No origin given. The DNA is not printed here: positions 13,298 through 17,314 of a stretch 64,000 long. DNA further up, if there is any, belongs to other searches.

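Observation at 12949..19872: NuoE-NuoF operon continuing into a 1238-aa fusion of Fd, GltD, NuoG-FeS and FdhA-like domains plus a zinc-ribbon protein: Stn/Sfr-like candidate electron-bifurcating NADH/NADPH/ferredoxin module in an unusual fused architecture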

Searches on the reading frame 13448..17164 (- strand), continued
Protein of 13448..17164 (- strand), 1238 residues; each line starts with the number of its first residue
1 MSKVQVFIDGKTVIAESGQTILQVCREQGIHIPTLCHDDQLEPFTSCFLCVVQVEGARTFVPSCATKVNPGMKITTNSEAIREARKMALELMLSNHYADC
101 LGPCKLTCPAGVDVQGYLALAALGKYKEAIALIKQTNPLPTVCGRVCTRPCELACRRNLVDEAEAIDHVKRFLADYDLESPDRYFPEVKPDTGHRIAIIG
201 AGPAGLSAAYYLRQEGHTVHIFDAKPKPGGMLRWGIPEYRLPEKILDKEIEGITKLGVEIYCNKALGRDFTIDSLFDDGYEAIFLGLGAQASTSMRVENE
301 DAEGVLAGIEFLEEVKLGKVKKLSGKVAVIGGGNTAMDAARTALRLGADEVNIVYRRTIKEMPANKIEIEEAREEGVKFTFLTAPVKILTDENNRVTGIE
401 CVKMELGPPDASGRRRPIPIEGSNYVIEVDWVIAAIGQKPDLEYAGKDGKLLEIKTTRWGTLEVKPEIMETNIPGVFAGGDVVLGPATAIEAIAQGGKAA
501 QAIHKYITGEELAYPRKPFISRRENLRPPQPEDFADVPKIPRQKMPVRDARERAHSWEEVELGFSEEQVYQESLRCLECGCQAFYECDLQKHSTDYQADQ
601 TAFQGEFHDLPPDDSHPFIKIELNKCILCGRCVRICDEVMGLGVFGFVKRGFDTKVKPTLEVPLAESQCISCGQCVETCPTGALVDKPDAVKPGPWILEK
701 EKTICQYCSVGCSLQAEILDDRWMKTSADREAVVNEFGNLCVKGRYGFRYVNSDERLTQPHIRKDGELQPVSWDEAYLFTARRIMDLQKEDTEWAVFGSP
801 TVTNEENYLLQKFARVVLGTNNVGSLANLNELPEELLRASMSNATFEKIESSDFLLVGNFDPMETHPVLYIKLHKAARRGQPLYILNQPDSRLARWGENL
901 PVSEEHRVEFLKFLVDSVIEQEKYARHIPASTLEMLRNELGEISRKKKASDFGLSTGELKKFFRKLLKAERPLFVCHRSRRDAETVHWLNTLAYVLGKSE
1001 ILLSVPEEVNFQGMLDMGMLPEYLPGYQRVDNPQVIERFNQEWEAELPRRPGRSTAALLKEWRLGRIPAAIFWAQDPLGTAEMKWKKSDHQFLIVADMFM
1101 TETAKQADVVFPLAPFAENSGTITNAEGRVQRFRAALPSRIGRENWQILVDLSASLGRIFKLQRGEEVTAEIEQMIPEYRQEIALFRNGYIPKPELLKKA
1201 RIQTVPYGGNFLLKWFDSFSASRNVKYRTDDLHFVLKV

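Call 34: find_homologous_proteins(query=window:13448-17164:-, max_evalue=1e-50)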
Query window:13448-17164:- (1238 aa): 7999 proteins with E <= 1e-50 among 8000 candidates; the best 120 are listed.
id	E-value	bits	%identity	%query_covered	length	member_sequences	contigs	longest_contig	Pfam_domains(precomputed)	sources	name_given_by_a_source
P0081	0.0e+0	2885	100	100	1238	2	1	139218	PF00384.28,PF13450.13,PF07992.21,PF12837.13,PF00070.34,PF03486.21,PF12838.13,PF22117.3,PF12831.14,PF01266.31,PF13510.12,PF14691.12,PF00890.31,PF00037.33,PF13738.13,PF01262.28,PF04879.22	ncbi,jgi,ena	-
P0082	0.0e+0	2455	84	100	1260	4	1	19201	PF00384.28,PF13450.13,PF07992.21,PF00070.34,PF03486.21,PF12838.13,PF22117.3,PF12831.14,PF01266.31,PF13510.12,PF14691.12,PF00890.31,PF00037.33,PF13738.13,PF01262.28,PF04879.22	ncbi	-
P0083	0.0e+0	2079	70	99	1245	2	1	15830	PF00384.28,PF13450.13,PF07992.21,PF00070.34,PF03486.21,PF12838.13,PF22117.3,PF01946.24,PF01266.31,PF13510.12,PF14691.12,PF00037.33,PF13738.13,PF01262.28,PF13187.12,PF04879.22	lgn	-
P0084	0.0e+0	2023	69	99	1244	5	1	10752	PF00384.28,PF13450.13,PF07992.21,PF12837.13,PF00070.34,PF03486.21,PF13746.12,PF12838.13,PF22117.3,PF01266.31,PF13510.12,PF14691.12,PF00037.33,PF13738.13,PF01262.28,PF13237.12,PF13187.12,PF04879.22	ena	-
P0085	0.0e+0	2022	70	100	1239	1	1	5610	PF00384.28,PF13450.13,PF07992.21,PF00070.34,PF03486.21,PF12838.13,PF22117.3,PF01266.31,PF13510.12,PF14691.12,PF00037.33,PF13738.13,PF01262.28,PF13187.12,PF04879.22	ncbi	-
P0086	0.0e+0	2021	69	100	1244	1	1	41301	PF00384.28,PF13450.13,PF07992.21,PF12837.13,PF00070.34,PF03486.21,PF12838.13,PF22117.3,PF01266.31,PF13510.12,PF14691.12,PF00037.33,PF13738.13,PF01262.28,PF13187.12,PF04879.22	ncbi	-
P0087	0.0e+0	1989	68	98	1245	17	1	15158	PF00384.28,PF13450.13,PF07992.21,PF12837.13,PF00070.34,PF03486.21,PF12838.13,PF22117.3,PF01266.31,PF13510.12,PF14691.12,PF00037.33,PF13738.13,PF01262.28,PF13237.12,PF13187.12,PF04879.22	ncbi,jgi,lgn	-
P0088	0.0e+0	1925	66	99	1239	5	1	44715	PF00384.28,PF13450.13,PF07992.21,PF12837.13,PF00070.34,PF03486.21,PF12838.13,PF22117.3,PF01266.31,PF13510.12,PF14691.12,PF00037.33,PF13738.13,PF01262.28,PF13187.12,PF04879.22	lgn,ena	-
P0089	0.0e+0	1922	65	100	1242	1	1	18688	PF00384.28,PF13450.13,PF07992.21,PF12837.13,PF00070.34,PF12838.13,PF22117.3,PF01266.31,PF13510.12,PF14691.12,PF00037.33,PF13738.13,PF04879.22,PF03807.24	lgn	-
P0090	0.0e+0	1921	66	98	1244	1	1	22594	PF00384.28,PF13450.13,PF07992.21,PF12837.13,PF00070.34,PF03486.21,PF12838.13,PF22117.3,PF01946.24,PF01266.31,PF13510.12,PF14691.12,PF00037.33,PF13738.13,PF01262.28,PF13237.12,PF13187.12,PF04879.22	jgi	jgi:formate dehydrogenase major subunit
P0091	0.0e+0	1919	66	98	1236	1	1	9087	PF00384.28,PF13450.13,PF07992.21,PF12837.13,PF00070.34,PF03486.21,PF12838.13,PF22117.3,PF01266.31,PF13510.12,PF14691.12,PF00037.33,PF13738.13,PF13187.12,PF04879.22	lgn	-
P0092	0.0e+0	1919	66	99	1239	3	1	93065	PF00384.28,PF13450.13,PF07992.21,PF12837.13,PF00070.34,PF03486.21,PF12838.13,PF22117.3,PF01266.31,PF13510.12,PF14691.12,PF00037.33,PF13738.13,PF01262.28,PF04879.22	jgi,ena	-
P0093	0.0e+0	1912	65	98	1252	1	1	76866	PF00384.28,PF13450.13,PF07992.21,PF12837.13,PF00070.34,PF12838.13,PF22117.3,PF01946.24,PF01266.31,PF13510.12,PF14691.12,PF00037.33,PF13738.13,PF13187.12,PF04879.22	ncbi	-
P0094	0.0e+0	1903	65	98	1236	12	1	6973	PF00384.28,PF13450.13,PF07992.21,PF00070.34,PF03486.21,PF12838.13,PF22117.3,PF01266.31,PF13510.12,PF14691.12,PF00037.33,PF13738.13,PF01262.28,PF13187.12,PF04879.22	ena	-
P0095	0.0e+0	1902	66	98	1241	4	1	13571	PF00384.28,PF13450.13,PF07992.21,PF12837.13,PF00070.34,PF03486.21,PF12838.13,PF22117.3,PF01266.31,PF13510.12,PF14691.12,PF00037.33,PF13738.13,PF01262.28,PF04879.22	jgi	-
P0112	0.0e+0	1222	46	99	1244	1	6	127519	PF14697.12,PF00384.28,PF13450.13,PF07992.21,PF12837.13,PF00070.34,PF12838.13,PF22117.3,PF01946.24,PF13510.12,PF14691.12,PF00037.33,PF13738.13,PF13187.12,PF04879.22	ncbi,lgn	ncbi:MAG: hypothetical protein Kow00108_08140 [Calditrichia bacterium]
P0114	0.0e+0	1218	48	95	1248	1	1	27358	PF00384.28,PF13450.13,PF07992.21,PF00070.34,PF12838.13,PF22117.3,PF12831.14,PF01266.31,PF13510.12,PF14691.12,PF00037.33,PF13738.13,PF04879.22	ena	-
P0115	0.0e+0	1218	48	93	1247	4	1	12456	PF00384.28,PF13450.13,PF07992.21,PF12837.13,PF00070.34,PF12838.13,PF22117.3,PF12831.14,PF01946.24,PF01266.31,PF13510.12,PF01593.31,PF14691.12,PF00890.31,PF00037.33,PF13738.13,PF04879.22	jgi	jgi:formate dehydrogenase major subunit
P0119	0.0e+0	1189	49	95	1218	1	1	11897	PF14697.12,PF00384.28,PF13450.13,PF07992.21,PF12837.13,PF00070.34,PF12838.13,PF22117.3,PF12831.14,PF01946.24,PF01266.31,PF13510.12,PF14691.12,PF00037.33,PF13738.13,PF01262.28,PF04879.22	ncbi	-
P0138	0.0e+0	1125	46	95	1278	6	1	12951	PF01266.31,PF13510.12,PF00384.28,PF13450.13,PF14691.12,PF07992.21,PF00070.34,PF13738.13,PF12838.13,PF22117.3,PF04879.22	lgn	-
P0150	0.0e+0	1112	46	96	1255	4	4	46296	PF14697.12,PF00384.28,PF13450.13,PF07992.21,PF00070.34,PF12838.13,PF22117.3,PF01946.24,PF01266.31,PF13510.12,PF14691.12,PF13738.13,PF13187.12,PF04879.22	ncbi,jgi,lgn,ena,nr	ncbi:MAG TPA: FAD-dependent oxidoreductase [Thermoanaerobaculaceae bacterium]|nr:FAD-dependent oxido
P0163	0.0e+0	1108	46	96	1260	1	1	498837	PF13510.12,PF00384.28,PF13450.13,PF14691.12,PF07992.21,PF00070.34,PF13738.13,PF22117.3,PF04879.22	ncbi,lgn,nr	ncbi:MAG: molybdopterin-dependent oxidoreductase [Deltaproteobacteria bacterium]|nr:molybdopterin-de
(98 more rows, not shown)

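Call 67: list_cluster_members(proteins=[P0081, P0001, P0082])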
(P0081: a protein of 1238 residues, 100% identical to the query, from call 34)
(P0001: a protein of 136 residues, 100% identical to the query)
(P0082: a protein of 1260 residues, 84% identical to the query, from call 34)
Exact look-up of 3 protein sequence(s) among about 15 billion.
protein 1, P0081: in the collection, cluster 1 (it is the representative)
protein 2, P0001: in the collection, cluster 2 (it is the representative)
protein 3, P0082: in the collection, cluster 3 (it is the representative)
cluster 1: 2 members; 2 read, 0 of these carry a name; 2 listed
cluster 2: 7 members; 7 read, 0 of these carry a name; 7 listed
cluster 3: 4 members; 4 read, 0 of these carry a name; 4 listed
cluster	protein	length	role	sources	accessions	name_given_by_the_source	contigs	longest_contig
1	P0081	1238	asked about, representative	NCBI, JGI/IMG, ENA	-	-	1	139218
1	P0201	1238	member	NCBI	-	-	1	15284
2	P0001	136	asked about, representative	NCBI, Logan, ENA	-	-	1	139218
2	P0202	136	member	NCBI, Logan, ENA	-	-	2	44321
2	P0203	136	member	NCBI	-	-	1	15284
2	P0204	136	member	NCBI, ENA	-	-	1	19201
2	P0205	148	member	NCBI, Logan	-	-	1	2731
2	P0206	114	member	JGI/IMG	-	-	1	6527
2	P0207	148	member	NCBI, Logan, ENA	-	-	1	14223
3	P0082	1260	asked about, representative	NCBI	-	-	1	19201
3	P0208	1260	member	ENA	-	-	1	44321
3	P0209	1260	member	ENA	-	-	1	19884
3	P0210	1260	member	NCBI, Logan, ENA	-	-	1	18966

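Call 70: find_encoding_contigs(protein=P0112, flank=6000, max_places=1)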
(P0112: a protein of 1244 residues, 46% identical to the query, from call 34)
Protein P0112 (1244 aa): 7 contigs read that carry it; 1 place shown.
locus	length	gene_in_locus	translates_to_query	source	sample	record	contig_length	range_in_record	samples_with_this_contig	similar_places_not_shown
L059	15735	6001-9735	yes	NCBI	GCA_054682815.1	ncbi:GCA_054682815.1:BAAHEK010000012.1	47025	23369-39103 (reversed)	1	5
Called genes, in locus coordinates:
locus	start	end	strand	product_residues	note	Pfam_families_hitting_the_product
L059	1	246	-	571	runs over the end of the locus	PF00664:ABC_membrane, PF02463:SMC_N (faint), PF00005:ABC_tran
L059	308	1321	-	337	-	PF02322:Cyt_bd_oxida_II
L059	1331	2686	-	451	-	PF01654:Cyt_bd_oxida_I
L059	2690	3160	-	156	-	PF02082:Rrf2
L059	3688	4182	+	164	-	PF01257:2Fe-2S_thioredx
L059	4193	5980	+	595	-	PF01512:Complex1_51K, PF10589:NADH_4Fe-4S, PF00037:Fer4 (weak), PF13237:Fer4_10 (weak), PF14697:Fer4_21, PF12838:Fer4_7, PF00037:Fer4, PF12837:Fer4_6 (weak), +1 more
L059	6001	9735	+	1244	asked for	PF13510:Fer2_4, PF14691:Fer4_20, PF07992:Pyr_redox_2, PF13450:NAD_binding_8, PF13738:Pyr_redox_3, PF22117:Fer4_Nqo3, PF04879:Molybdop_Fe4S4, PF00384:Molybdopterin, +7 more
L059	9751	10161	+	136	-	-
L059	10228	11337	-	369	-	PF04055:Radical_SAM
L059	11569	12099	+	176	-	PF05036:SPOR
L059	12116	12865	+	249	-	PF20772:TACO1_YebC_N, PF01709:Transcrip_reg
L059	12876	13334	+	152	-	PF02075:RuvC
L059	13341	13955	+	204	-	PF01330:RuvA_N, PF00633:HHH (faint), PF21176:RecR_HhH (faint), PF14520:HHH_5, PF07499:RuvA_C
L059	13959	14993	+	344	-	PF06068:TIP49 (weak), PF05496:RuvB_N, PF00004:AAA, PF07728:AAA_5, PF13173:AAA_14 (faint), PF17864:AAA_lid_4, PF05491:WHD_RuvB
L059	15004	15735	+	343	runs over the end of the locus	PF02547:Queuosine_synth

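Call 71: find_encoding_contigs(protein=P0163, flank=6000, max_places=1)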
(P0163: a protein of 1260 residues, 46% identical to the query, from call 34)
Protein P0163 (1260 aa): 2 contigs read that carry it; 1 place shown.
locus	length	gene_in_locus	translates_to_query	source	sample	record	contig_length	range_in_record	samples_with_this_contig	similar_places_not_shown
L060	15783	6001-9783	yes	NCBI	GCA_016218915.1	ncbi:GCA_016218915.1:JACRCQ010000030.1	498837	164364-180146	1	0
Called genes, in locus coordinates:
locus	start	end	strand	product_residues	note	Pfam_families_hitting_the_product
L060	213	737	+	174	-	-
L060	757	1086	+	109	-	PF07085:DRTGG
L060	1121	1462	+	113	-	PF07085:DRTGG (weak)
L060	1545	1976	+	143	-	PF13581:HATPase_c_2 (weak), PF02518:HATPase_c (weak)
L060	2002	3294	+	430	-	PF12838:Fer4_7 (weak), PF13237:Fer4_10 (weak), PF02906:Fe_hyd_lg_C, PF04060:FeS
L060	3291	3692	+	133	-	-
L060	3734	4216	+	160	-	PF01257:2Fe-2S_thioredx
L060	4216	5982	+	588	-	PF01512:Complex1_51K, PF00037:Fer4 (faint), PF10589:NADH_4Fe-4S, PF12838:Fer4_7 (weak), PF13187:Fer4_9 (weak)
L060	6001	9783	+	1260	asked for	PF13510:Fer2_4, PF14691:Fer4_20, PF00070:Pyr_redox (faint), PF07992:Pyr_redox_2, PF13450:NAD_binding_8 (weak), PF22117:Fer4_Nqo3, PF04879:Molybdop_Fe4S4, PF00384:Molybdopterin, +1 more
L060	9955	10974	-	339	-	-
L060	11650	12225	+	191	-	PF01205:Impact_N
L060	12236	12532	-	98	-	-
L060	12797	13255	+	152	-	PF20791:Acyl-ACP_TE_C (weak), PF01643:Acyl-ACP_TE, PF13279:4HBT_2, PF03061:4HBT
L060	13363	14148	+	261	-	-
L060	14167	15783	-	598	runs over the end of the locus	PF01019:G_glu_transpept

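Call 72: find_encoding_contigs(protein=P0150, flank=6000, max_places=1)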
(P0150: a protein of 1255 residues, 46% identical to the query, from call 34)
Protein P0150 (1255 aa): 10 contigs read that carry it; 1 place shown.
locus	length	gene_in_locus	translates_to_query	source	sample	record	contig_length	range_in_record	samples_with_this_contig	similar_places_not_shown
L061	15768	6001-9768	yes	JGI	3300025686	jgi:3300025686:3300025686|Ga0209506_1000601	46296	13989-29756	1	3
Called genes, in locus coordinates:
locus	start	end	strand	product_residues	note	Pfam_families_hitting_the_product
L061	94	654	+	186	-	-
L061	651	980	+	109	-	PF07085:DRTGG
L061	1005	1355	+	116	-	-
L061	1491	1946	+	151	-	PF13581:HATPase_c_2, PF02518:HATPase_c (weak)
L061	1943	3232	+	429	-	PF12838:Fer4_7, PF13187:Fer4_9, PF13237:Fer4_10, PF25160:LdpA_Fe-S-bd (weak), PF00037:Fer4, PF12797:Fer4_2 (weak), PF02906:Fe_hyd_lg_C, PF04060:FeS, +4 more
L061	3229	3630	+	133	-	-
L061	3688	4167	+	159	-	PF01257:2Fe-2S_thioredx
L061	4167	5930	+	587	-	PF01512:Complex1_51K, PF10589:NADH_4Fe-4S, PF12797:Fer4_2 (faint), PF14697:Fer4_21 (faint), PF12838:Fer4_7 (weak), PF00037:Fer4 (weak), PF12837:Fer4_6 (weak)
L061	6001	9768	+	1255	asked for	PF13510:Fer2_4, PF14691:Fer4_20, PF07992:Pyr_redox_2, PF13450:NAD_binding_8, PF22117:Fer4_Nqo3, PF12838:Fer4_7, PF04879:Molybdop_Fe4S4, PF00384:Molybdopterin, +6 more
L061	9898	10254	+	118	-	PF08850:DUF1820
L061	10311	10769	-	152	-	PF06803:DUF1232 (weak)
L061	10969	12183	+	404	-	PF00990:GGDEF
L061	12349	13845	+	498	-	PF01487:DHquinase_I, PF08501:Shikimate_dh_N, PF18317:SDH_C (weak)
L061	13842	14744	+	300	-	PF13393:tRNA-synt_His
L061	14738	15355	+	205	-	PF01634:HisG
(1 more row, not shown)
